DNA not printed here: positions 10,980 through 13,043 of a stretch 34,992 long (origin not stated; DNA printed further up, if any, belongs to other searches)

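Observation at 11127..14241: Pair of predicted extracytoplasmic serine hydrolases embedded in the synthetase operon at a split E|C linker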

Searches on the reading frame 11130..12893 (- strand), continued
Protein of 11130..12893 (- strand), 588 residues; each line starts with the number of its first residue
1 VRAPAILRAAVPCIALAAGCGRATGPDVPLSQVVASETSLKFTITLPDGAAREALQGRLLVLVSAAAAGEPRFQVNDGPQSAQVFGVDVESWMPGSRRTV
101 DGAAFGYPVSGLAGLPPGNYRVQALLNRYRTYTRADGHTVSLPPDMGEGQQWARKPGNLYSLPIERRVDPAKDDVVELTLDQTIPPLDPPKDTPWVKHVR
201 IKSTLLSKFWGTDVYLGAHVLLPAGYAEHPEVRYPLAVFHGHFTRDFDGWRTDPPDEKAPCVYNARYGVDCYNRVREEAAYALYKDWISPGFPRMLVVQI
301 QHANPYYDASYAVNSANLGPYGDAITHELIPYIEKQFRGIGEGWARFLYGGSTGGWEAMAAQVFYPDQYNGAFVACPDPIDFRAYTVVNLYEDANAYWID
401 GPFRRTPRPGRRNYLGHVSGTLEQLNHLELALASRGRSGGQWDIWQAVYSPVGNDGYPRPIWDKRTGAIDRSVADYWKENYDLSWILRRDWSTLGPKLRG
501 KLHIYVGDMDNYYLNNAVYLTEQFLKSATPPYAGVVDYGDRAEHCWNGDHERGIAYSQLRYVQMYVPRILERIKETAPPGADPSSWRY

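Call 49: search_protein_families(library=pfam, proteins=[L171:414-2078:+, L171:2087-3271:-, L171:3779-4771:+, L171:4787-6217:+], max_evalue=1)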
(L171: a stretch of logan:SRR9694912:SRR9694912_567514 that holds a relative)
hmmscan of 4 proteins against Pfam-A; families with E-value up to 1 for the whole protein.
L171:414-2078:+ (554 aa): 0 families

L171:2087-3271:- (394 aa): 4 families
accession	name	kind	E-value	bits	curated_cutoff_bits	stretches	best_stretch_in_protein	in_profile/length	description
PF13472.12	Lipase_GDSL_2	-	4.9e-15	56.9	32.9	1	147-374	1-175/178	GDSL-like Lipase/Acylhydrolase family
PF04311.20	DUF459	-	3.8e-11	43.2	27.2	2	273-383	90-195/197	Protein of unknown function (DUF459)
PF00657.28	Lipase_GDSL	-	5e-05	24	23.6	1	145-382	1-208/208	GDSL-like Lipase/Acylhydrolase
PF16822.11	ALGX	-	0.0051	16.9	26.5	1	273-387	25-131/268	SGNH hydrolase-like domain, acetyltransferase AlgX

L171:3779-4771:+ (330 aa): 4 families
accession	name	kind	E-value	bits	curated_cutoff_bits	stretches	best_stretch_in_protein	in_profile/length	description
PF07611.17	DUF1574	-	1.1e-09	38.5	29.1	2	69-131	65-129/342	Protein of unknown function (DUF1574)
PF13472.12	Lipase_GDSL_2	-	6.9e-06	27.1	32.9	1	216-300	79-175/178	GDSL-like Lipase/Acylhydrolase family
PF04914.18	DltD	-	0.00054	19.9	22.7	1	199-300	232-335/348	DltD protein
PF19040.6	SGNH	-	0.0044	17.2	27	0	263-308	193-246/248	SGNH domain (fused to AT3 domains)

L171:4787-6217:+ (476 aa): 2 families
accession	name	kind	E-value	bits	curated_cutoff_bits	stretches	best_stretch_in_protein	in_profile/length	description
PF03062.24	MBOAT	-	3.5e-27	96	27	1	147-343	76-292/337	MBOAT, membrane-bound O-acyltransferase family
PF13813.11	MBOAT_2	-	0.00011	22.8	25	1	268-326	5-65/85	Membrane bound O-acyl transferase family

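Call 62: find_encoding_contigs(protein=P0003, flank=10000, max_places=3)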
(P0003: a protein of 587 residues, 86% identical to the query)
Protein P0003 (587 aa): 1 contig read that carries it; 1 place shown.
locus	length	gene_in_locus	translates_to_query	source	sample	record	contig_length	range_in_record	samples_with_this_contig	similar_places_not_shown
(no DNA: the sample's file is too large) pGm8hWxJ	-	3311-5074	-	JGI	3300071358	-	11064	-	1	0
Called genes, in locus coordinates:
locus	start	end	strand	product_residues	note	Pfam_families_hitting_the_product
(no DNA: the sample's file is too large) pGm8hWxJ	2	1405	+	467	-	PF03062:MBOAT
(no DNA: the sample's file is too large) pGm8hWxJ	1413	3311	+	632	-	-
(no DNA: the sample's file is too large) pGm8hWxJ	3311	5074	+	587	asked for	-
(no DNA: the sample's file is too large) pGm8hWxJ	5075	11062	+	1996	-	?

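Call 65: search_solved_structures(query=A1, max_evalue=10)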
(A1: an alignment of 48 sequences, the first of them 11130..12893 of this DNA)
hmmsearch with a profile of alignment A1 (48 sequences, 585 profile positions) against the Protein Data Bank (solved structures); distinct sequences matched with E-value up to 10: 8.
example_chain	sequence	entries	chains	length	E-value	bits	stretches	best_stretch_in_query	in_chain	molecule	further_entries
8z91_A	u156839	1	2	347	5.5e-07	31.6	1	291-374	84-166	Esterase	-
6ne9_A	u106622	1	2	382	0.0024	19.6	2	304-369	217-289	Isoamylase protein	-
7b5v_A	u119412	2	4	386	0.0025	19.6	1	322-365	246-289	Carbohydrate Esterase family 1 protein with an N-terminal carbohydrate binding module fami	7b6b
5vol_A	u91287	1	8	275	0.0073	18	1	322-357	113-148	Putative esterase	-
7xrt_A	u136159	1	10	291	0.009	17.7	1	316-365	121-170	Ferulic acid esterase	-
7xrv_A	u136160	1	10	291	0.041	15.6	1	316-365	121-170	Ferulic acid esterase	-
6mot_A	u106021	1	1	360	0.43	12.2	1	321-365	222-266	Isoamylase N-terminal domain protein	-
6mou_A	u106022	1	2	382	0.5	12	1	321-365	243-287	Isoamylase N-terminal domain protein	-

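Call 72: list_cluster_members(proteins=[P0001, P0121, P0010])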
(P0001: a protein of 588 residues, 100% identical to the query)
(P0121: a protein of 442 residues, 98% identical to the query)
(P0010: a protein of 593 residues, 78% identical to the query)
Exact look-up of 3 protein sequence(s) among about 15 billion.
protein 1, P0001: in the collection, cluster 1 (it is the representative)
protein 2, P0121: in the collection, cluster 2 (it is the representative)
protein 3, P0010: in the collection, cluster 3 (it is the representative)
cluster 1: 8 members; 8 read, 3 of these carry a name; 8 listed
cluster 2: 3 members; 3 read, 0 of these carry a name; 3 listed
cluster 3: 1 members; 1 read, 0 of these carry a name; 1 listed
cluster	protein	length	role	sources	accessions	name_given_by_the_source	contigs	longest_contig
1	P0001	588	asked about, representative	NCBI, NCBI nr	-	-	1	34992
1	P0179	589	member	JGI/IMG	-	hypothetical protein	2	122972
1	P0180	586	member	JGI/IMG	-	hypothetical protein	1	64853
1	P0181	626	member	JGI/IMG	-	hypothetical protein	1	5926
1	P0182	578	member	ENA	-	-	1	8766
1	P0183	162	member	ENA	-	-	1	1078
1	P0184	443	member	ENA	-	-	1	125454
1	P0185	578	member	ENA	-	-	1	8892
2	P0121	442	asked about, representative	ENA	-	-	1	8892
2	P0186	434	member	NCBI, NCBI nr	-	-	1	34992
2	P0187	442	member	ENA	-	-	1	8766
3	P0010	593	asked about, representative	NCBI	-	-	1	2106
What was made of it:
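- Checked: Caveat: a public annotation of the same gene starts the SGNH protein at Met9 (434 aa; call 72).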
